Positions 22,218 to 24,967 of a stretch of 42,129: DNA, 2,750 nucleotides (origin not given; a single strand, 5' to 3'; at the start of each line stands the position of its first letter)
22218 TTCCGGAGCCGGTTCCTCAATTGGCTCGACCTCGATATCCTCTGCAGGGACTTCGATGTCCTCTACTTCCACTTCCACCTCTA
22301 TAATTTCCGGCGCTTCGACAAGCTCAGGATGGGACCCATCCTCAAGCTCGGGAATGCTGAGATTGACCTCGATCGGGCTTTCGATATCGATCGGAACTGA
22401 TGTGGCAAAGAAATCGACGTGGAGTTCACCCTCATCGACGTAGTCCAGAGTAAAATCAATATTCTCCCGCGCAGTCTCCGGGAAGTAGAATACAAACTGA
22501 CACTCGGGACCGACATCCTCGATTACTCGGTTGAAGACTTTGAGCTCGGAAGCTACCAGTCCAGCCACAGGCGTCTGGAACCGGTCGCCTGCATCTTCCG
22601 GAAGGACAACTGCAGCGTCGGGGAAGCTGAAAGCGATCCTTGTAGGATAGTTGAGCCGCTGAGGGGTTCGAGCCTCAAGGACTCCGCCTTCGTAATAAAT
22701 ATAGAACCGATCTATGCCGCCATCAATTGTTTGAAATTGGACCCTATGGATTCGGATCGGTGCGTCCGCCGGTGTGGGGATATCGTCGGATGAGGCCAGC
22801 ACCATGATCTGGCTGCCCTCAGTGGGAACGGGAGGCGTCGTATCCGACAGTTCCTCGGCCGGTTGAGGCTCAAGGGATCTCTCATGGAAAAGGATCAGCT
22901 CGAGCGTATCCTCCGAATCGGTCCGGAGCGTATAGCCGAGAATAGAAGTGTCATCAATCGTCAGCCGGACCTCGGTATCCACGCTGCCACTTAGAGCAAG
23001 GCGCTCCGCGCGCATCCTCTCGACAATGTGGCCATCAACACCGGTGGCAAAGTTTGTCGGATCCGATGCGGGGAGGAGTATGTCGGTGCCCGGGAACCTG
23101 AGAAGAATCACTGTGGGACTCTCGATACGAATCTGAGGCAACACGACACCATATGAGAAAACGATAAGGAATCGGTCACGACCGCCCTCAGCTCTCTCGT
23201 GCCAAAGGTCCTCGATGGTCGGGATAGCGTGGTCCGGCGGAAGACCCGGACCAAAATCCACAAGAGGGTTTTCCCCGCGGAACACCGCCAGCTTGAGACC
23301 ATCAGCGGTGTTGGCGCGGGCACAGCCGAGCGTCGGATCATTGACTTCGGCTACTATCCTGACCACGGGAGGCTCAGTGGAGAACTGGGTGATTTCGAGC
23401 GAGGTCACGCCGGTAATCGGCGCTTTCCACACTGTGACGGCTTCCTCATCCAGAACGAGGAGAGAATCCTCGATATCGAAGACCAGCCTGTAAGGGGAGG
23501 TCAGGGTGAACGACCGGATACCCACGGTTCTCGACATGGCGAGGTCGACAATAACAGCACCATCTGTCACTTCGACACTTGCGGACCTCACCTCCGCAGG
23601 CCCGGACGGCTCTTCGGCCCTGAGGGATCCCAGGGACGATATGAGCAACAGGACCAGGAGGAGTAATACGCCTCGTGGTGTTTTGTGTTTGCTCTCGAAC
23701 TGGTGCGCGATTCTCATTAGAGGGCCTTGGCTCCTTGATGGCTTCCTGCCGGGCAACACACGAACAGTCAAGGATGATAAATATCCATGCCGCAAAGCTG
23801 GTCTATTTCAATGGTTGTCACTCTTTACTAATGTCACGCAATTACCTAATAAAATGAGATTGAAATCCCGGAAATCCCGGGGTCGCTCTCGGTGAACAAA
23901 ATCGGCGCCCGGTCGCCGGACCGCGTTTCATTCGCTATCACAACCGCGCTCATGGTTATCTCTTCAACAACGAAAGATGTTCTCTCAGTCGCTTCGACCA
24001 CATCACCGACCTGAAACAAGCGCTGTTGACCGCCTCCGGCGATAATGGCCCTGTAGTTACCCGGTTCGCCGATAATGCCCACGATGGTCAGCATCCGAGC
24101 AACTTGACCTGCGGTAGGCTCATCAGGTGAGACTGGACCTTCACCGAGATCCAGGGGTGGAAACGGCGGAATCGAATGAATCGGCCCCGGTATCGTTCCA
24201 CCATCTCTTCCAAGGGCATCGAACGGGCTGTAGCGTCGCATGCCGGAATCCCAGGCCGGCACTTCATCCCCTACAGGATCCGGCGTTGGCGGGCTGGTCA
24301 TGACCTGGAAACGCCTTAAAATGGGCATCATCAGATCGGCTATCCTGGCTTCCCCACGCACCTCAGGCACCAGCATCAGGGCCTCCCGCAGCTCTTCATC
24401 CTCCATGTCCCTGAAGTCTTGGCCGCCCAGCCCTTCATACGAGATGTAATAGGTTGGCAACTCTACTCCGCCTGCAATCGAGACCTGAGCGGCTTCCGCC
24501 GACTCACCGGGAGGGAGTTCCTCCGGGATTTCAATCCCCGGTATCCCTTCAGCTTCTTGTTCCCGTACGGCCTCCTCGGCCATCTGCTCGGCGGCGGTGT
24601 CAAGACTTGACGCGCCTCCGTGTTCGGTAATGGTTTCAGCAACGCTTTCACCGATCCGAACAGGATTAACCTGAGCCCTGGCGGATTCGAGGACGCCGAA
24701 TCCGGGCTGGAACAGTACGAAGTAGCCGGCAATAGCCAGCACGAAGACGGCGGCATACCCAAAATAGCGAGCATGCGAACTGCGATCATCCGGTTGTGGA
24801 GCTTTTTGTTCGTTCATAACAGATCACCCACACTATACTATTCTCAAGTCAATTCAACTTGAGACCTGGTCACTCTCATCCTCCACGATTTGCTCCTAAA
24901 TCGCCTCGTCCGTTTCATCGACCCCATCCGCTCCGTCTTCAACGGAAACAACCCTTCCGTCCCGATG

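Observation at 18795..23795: A ~1640-aa secretin with six AMIN-like modules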

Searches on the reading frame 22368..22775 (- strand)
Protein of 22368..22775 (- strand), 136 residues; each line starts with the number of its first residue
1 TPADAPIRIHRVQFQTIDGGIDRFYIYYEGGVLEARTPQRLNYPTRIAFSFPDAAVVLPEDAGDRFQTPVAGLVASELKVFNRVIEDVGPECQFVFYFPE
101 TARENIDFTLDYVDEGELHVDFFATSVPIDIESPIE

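Call 10: search_protein_families(library=pfam, proteins=[window:22368-22775:-], max_evalue=10)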
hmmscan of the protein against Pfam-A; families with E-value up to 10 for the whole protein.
seq(136 aa): 0 families

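Call 25: search_solved_structures(query=A3, max_evalue=10, show_alignments=3)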
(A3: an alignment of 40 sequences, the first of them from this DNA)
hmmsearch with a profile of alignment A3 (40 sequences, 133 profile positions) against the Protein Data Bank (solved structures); distinct sequences matched with E-value up to 10: 7.
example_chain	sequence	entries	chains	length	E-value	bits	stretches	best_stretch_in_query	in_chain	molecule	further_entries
6i2n_D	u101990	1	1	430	0.26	14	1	34-89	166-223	Nucleoprotein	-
5fsg_A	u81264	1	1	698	0.57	12.9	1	34-89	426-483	MALTOSE-BINDING PERIPLASMIC PROTEIN, HANTAVIRUS NUCLEOPROTEIN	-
9sh1_A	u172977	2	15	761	0.8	12.4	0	8-60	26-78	Type IV pilus biogenesis and competence protein PilQ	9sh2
4av2_A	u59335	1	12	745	1.2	11.9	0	9-60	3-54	TYPE IV PILUS BIOGENESIS AND COMPETENCE PROTEIN PILQ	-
28ye_V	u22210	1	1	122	1.5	11.6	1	30-84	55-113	Large ribosomal subunit protein uL14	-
1fyc_A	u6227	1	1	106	1.6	11.5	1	40-70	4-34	DIHYDROLIPOAMIDE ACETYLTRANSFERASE (E2P)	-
9tz5_x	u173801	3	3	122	1.7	11.4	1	47-84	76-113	Large ribosomal subunit protein uL14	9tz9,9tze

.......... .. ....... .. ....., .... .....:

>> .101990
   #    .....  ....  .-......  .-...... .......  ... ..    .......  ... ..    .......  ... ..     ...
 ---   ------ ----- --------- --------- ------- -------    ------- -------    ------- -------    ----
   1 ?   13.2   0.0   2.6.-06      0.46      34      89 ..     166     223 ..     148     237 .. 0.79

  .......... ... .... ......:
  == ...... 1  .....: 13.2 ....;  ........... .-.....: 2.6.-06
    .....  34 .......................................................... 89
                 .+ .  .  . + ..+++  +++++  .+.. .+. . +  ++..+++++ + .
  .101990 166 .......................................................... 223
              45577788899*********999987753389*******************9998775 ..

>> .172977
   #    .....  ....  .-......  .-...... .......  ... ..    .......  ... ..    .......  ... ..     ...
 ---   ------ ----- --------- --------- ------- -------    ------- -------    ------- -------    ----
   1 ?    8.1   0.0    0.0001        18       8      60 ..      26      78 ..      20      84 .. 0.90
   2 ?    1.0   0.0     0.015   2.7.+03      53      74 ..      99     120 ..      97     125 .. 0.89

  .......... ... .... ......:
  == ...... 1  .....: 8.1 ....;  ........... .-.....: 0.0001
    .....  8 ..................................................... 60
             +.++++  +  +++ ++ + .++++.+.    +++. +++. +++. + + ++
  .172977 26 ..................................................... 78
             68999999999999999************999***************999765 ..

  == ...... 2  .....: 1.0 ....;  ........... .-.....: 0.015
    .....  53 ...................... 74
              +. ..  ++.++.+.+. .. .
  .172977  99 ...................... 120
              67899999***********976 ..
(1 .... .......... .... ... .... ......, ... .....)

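Call 31: predict_structure(alignment_id=A3)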
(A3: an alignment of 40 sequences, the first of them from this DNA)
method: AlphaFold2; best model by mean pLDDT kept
length: 136 residues; sequences in the alignment: 40
mean_pLDDT: 90.8   pTM: 0.83
mean pLDDT of the five models: 90.8, 90.5, 90.1, 89.6, 89.3
residues with pLDDT >= 90: 109; 70-90: 14; 50-70: 12; < 50: 1
segments of 3 or more residues with pLDDT < 50: none
pLDDT, mean of each block of 10 residues (from residue 1): 81 94 98 93 93 94 94 97 92 96 93 95 78 62
secondary structure, 60 per line:
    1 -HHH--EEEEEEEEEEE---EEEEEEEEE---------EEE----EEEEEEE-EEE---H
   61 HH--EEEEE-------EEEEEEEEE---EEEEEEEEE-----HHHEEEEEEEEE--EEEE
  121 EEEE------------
elements in order: E7-17 E21-29 E39-41 E46-52 E54-56 E65-69 E77-85 E89-97 E106-114 E117-124

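Call 34: fold_search(model_id=the predicted structure, library=pdb)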
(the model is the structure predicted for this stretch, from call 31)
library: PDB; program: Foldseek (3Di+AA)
matches with E <= 10: 751; with E <= 0.001: 0
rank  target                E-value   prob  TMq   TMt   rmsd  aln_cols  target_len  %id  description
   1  5ltp_D                3.7e-03  0.63  0.22  0.17  15.5       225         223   10  Structure of the Yellow-Green Fluorescent Protein mNeonGreen from Branchiostoma lanceolatum at the acidic pH 4.5 (released 2016-12-21)
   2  4bin                  1.1e-02  1.00  0.55  0.24   4.9       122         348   14  Crystal structure of the E. coli N-acetylmuramoyl-L-alanine amidase AmiC (released 2013-08-21)
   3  3svs_A                1.1e-02  0.51  0.25  0.18  13.6       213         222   10  Crystal structure of mkate mutant S158A/S143C at pH 4.0 (released 2011-09-14)
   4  5ltp_E                1.3e-02  0.35  0.20  0.14  14.8       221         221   10  Structure of the Yellow-Green Fluorescent Protein mNeonGreen from Branchiostoma lanceolatum at the acidic pH 4.5 (released 2016-12-21)
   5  3h1o_A                1.3e-02  0.54  0.25  0.18  13.5       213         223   11  The Structure of Fluorescent Protein FP480 (released 2009-09-08)
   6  5ltp_C                1.4e-02  0.33  0.20  0.14  15.0       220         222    9  Structure of the Yellow-Green Fluorescent Protein mNeonGreen from Branchiostoma lanceolatum at the acidic pH 4.5 (released 2016-12-21)
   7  3bxa_A                1.5e-02  0.51  0.25  0.18  13.5       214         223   10  Monomeric Far-red Fluorescent Protein mKate Crystallized at pH 4.2 (released 2008-07-22)
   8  3svr_D                1.5e-02  0.51  0.25  0.18  13.3       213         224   10  Crystal structure of mkate mutant S158A/S143C at pH 7.5 (released 2011-09-14)
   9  3svn_D                1.6e-02  0.51  0.25  0.18  13.4       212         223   10  Crystal structure of mKate S158A mutant at pH 7.5 (released 2011-09-14)
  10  4aqz_MODEL_1_A        1.9e-02  1.00  0.58  0.57   3.9       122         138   10  B2 domain of Neisseria meningitidis Pilus assembly protein PilQ (released 2012-10-17)
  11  3bxc_D                1.9e-02  0.44  0.25  0.18  13.9       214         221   10  Monomeric Far-red Fluorescent Protein mKate Crystallized at pH 9.0 (released 2008-07-22)
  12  3svs_B                2.0e-02  0.41  0.24  0.18  13.4       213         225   11  Crystal structure of mkate mutant S158A/S143C at pH 4.0 (released 2011-09-14)
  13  4oqw_C                2.1e-02  0.41  0.25  0.18  13.3       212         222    9  Crystal structure of mCardinal far-red fluorescent protein (released 2014-03-12)
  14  3svr_B                2.1e-02  0.41  0.25  0.18  13.2       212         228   10  Crystal structure of mkate mutant S158A/S143C at pH 7.5 (released 2011-09-14)
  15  3svo_A                2.1e-02  0.35  0.24  0.18  13.8       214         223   10  Crystal structure of mKate mutant S158A/S143C at pH 10.0 (released 2011-09-14)
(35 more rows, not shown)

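Call 50: search_protein_representatives(alignment_id=A3)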
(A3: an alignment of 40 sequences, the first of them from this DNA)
Query: 40 sequences, 133 profile positions. Proteins with E-value up to 0.001 (for the whole library): 28; up to 1e-10: 17; up to 1e-30: 7. The best 28 are listed.
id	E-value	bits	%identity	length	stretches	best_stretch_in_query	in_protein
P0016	9.7e-129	439.4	-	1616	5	2-129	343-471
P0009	4.6e-127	434.0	-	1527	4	3-133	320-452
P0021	3.5e-85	298.4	-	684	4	3-132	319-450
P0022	6.8e-42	158.4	-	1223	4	19-126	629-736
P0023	9.8e-35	135.2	-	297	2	2-126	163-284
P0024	3.8e-34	133.3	-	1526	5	6-119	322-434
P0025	1.9e-31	124.6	-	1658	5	7-126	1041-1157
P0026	7.0e-30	119.5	-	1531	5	8-116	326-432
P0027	1.9e-24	101.9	-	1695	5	2-122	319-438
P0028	4.8e-17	78.0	-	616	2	6-113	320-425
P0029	5.9e-17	77.7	-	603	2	6-126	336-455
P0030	1.5e-15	73.1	-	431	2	8-126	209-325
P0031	2.0e-15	72.7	-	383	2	3-110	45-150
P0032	5.3e-13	64.9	-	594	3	6-107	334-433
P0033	9.7e-12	60.8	-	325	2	5-120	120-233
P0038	2.2e-07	46.7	-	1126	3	6-98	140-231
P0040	4.1e-07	45.8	-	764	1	17-126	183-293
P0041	8.9e-07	44.7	-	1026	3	9-102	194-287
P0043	7.3e-06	41.8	-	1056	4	17-72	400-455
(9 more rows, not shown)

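Call 51: search_protein_families(library=pfam, proteins=[P0022, P0024, P0025, P0026, P0027, P0038, P0041], max_evalue=0.01)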
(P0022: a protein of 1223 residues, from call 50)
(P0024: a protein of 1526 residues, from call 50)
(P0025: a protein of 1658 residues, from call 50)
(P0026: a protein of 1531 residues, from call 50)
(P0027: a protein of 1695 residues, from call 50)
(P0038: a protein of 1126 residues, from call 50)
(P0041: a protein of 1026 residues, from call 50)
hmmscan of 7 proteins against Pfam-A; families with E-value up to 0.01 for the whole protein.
P0022 (1223 aa): 3 families
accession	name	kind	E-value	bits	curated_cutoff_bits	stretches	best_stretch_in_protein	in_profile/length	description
PF00263.26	Secretin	-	3.8e-38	131.2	27.5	1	1042-1200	2-168/169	Bacterial type II and III secretion system protein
PF03958.22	Secretin_N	-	3.4e-06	27.6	28.2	1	893-966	3-69/69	Bacterial type II/III secretion system short domain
PF21305.2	type_II_gspD_N0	-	0.0031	17.8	27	1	810-857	2-49/71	GspD-like, N0 domain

P0024 (1526 aa): 3 families
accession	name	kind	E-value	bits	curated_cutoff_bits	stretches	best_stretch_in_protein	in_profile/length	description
PF00263.26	Secretin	-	6.6e-38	130.4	27.5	1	1339-1496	4-169/169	Bacterial type II and III secretion system protein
PF03958.22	Secretin_N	-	1.2e-06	29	28.2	1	1193-1267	2-67/69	Bacterial type II/III secretion system short domain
PF11741.13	AMIN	-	1.6e-06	28.6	20.5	0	47-126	5-80/101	AMIN domain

P0025 (1658 aa): 3 families
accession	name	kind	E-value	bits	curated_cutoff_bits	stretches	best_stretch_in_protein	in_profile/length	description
PF00263.26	Secretin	-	7.3e-32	110.7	27.5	1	1476-1635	2-168/169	Bacterial type II and III secretion system protein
PF07660.19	STN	-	5.2e-05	23.4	28.4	0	832-866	14-48/52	Secretin and TonB N terminus short domain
PF03958.22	Secretin_N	-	9.1e-05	23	28.2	1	1312-1386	1-67/69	Bacterial type II/III secretion system short domain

P0026 (1531 aa): 4 families
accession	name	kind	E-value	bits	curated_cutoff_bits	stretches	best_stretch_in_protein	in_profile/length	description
PF00263.26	Secretin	-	9.9e-38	129.8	27.5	1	1349-1507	2-168/169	Bacterial type II and III secretion system protein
PF03958.22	Secretin_N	-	1.5e-08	35.1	28.2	1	1202-1276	2-67/69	Bacterial type II/III secretion system short domain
PF11741.13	AMIN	-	2.9e-08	34.2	20.5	1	42-126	1-80/101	AMIN domain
PF07660.19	STN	-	0.0069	16.6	28.4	0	1142-1179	3-42/52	Secretin and TonB N terminus short domain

P0027 (1695 aa): 4 families
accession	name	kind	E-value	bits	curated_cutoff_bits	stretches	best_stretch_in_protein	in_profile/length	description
PF00263.26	Secretin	-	1.9e-33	115.9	27.5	1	1518-1677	2-168/169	Bacterial type II and III secretion system protein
PF07660.19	STN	-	5.7e-14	52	28.4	1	883-925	8-52/52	Secretin and TonB N terminus short domain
PF21305.2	type_II_gspD_N0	-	2e-11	44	27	1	1275-1312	1-38/71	GspD-like, N0 domain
PF11741.13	AMIN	-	1.3e-07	32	20.5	0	329-393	2-63/101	AMIN domain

P0038 (1126 aa): 3 families
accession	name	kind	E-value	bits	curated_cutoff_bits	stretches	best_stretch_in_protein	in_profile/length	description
PF00263.26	Secretin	-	4.9e-27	95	27.5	1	951-1123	1-168/169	Bacterial type II and III secretion system protein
PF03958.22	Secretin_N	-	2.7e-06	27.9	28.2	1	834-886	25-69/69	Bacterial type II/III secretion system short domain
PF11741.13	AMIN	-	3.5e-06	27.5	20.5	1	23-114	4-93/101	AMIN domain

P0041 (1026 aa): 3 families
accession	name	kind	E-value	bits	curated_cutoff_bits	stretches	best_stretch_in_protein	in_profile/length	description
PF00263.26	Secretin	-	1.5e-30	106.5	27.5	1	849-1020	1-168/169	Bacterial type II and III secretion system protein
PF03958.22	Secretin_N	-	3.4e-05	24.4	28.2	1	692-784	7-69/69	Bacterial type II/III secretion system short domain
PF11741.13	AMIN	-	0.00016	22.1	20.5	0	35-94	4-65/101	AMIN domain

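Call 55: search_protein_families(library=pfam, proteins=[P0043, P0040], max_evalue=0.1)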
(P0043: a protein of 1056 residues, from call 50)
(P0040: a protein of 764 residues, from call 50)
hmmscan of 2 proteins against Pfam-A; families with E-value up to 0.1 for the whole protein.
P0043 (1056 aa): 1 family
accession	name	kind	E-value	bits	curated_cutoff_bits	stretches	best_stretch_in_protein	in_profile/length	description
PF22230.1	Csx1_CARF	-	0.045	14.5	24.7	0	537-555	115-133/163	CRISPR system endoribonuclease Csx1, CARF domain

P0040 (764 aa): 3 families
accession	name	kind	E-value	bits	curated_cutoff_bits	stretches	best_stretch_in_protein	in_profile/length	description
PF00263.26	Secretin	-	1.1e-40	139.4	27.5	1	583-742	2-169/169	Bacterial type II and III secretion system protein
PF21305.2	type_II_gspD_N0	-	0.0048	17.2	27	1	353-388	1-36/71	GspD-like, N0 domain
PF03958.22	Secretin_N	-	0.063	13.9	28.2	0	436-508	3-69/69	Bacterial type II/III secretion system short domain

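Call 66: list_cluster_members(proteins=[P0022, P0024, P0025, P0026, P0027, P0038, P0040, P0041, P0043, P0003])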
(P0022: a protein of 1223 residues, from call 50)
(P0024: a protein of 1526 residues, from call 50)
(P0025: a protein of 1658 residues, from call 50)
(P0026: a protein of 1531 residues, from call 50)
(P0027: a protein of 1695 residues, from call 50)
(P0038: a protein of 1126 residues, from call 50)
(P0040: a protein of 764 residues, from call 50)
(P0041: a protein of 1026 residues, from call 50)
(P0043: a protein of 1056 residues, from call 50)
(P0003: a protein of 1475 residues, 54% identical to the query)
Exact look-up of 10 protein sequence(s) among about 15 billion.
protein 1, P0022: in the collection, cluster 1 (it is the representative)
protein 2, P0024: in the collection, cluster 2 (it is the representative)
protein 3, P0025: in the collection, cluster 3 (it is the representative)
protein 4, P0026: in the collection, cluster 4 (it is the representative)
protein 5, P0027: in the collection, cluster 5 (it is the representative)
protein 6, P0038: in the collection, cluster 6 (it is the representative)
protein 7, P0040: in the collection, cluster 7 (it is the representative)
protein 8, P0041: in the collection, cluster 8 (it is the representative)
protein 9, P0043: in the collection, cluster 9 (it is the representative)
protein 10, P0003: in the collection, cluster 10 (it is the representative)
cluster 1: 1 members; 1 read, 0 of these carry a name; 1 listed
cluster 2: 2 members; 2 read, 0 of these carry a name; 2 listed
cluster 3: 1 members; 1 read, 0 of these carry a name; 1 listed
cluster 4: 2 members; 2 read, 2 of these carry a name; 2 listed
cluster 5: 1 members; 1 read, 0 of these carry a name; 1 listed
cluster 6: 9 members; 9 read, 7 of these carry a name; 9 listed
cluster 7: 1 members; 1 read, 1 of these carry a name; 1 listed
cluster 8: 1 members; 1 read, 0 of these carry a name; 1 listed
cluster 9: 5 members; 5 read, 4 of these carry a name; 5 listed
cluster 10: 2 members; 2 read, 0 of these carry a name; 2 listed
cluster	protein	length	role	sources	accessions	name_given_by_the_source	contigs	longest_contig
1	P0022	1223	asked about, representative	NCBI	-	-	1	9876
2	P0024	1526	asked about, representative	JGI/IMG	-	-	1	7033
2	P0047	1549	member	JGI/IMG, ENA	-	-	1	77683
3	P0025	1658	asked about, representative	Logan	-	-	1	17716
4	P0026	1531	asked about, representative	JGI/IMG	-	type II secretory pathway component GspD/PulD (secretin)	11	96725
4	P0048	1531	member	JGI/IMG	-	type II secretory pathway component GspD/PulD (secretin)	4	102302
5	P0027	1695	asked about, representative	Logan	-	-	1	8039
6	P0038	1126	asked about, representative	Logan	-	-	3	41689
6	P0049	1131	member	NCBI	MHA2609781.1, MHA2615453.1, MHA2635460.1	MAG: type II secretion system protein GspD [bacterium JZ-2024 1]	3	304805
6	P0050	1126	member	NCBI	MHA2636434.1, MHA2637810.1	MAG: type II secretion system protein GspD [bacterium JZ-2024 1]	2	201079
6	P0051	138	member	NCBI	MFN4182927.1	MAG: hypothetical protein ACK4G3_06980, partial [bacterium]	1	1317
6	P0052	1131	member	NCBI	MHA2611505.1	MAG: type II secretion system protein GspD [bacterium JZ-2024 1]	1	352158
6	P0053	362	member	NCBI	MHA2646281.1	MAG: type II secretion system protein GspD, partial [bacterium JZ-2024 1]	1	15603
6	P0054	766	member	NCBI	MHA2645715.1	MAG: hypothetical protein V2G47_04490, partial [bacterium JZ-2024 1]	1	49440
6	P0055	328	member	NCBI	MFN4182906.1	MAG: hypothetical protein ACK4G3_06870, partial [bacterium]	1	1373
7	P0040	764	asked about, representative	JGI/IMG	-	type II secretory pathway component GspD/PulD (secretin)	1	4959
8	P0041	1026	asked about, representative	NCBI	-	-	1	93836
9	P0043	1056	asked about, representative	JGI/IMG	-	hypothetical protein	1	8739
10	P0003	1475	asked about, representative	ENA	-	-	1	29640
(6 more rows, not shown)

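Call 69: search_protein_families(library=pfam, alignment_id=A3, max_evalue=1)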
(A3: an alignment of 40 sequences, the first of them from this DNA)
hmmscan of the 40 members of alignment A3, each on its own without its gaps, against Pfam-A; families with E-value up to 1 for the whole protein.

A. member 1, seq(136 aa): 0 families

B. families by the number of members that match (of 40 scanned): 9 families
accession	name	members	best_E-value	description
PF11741.13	AMIN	5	0.0054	AMIN domain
PF13369.12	Transglut_core2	3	0.024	Transglutaminase-like superfamily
PF09792.14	But2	2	0.059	Ubiquitin 3 binding protein But2 C-terminal domain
PF05894.18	Podovirus_Gp16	1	0.054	Podovirus DNA encapsidation protein (Gp16)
PF03931.21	Skp1_POZ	1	0.057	Skp1 family, tetramerisation domain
PF04076.19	BOF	1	0.076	Bacterial OB fold (BOF) protein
PF07828.18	PA-IL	1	0.17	PA-IL-like protein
PF23465.1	DUF7131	1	0.19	Domain of unknown function (DUF7131)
PF10984.13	DUF2794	1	0.21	Protein of unknown function (DUF2794)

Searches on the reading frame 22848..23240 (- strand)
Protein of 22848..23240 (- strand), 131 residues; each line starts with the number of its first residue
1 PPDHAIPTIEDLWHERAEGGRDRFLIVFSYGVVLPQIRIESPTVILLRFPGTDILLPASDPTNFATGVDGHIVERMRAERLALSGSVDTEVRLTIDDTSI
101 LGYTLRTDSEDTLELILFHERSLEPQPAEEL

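Call 10: search_protein_families(library=pfam, proteins=[window:22848-23240:-], max_evalue=10)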
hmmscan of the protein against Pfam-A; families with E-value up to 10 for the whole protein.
seq(131 aa): 1 family
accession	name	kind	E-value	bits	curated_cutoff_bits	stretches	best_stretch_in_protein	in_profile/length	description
PF11741.13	AMIN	-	0.067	13.7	20.5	1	16-96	6-77/101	AMIN domain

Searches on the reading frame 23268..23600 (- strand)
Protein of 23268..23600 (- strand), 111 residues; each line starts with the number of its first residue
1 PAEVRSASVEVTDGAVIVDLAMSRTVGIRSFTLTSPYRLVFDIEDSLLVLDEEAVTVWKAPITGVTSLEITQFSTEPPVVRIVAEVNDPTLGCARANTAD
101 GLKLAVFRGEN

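Call 10: search_protein_families(library=pfam, proteins=[window:23268-23600:-], max_evalue=10)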
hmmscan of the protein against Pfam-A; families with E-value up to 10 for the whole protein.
seq(111 aa): 1 family
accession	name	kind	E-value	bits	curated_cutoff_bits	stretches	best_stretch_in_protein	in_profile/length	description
PF11741.13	AMIN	-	1.3e-06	28.9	20.5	1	12-87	7-79/101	AMIN domain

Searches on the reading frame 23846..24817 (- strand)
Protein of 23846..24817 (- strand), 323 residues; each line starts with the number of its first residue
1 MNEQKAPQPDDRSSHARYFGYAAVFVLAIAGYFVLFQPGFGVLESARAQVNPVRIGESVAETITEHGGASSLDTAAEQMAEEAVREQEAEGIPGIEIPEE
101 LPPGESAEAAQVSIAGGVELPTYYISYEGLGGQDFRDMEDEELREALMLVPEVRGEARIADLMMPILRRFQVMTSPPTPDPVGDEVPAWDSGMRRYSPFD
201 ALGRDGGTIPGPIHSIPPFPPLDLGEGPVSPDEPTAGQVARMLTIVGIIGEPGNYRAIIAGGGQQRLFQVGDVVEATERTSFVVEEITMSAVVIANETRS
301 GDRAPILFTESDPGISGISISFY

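Call 6: search_protein_families(library=pfam, proteins=[window:23846-24817:-], max_evalue=0.01)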
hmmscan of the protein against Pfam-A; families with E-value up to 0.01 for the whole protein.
window:23846-24817:- (323 aa): 0 families

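Call 28: search_protein_families(library=ncbifam, proteins=[window:23846-24817:-], max_evalue=0.1)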
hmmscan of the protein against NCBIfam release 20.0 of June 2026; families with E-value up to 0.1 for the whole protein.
window:23846-24817:- (323 aa): 0 families

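Call 52: search_protein_families(library=pfam, proteins=[window:23846-24817:-], max_evalue=10)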
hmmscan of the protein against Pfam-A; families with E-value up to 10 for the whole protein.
window:23846-24817:- (323 aa): 1 family
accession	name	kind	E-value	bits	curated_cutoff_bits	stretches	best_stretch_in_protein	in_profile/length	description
PF11356.14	T2SSC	-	0.06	13.6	27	1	253-297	92-133/141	Type II secretion system protein C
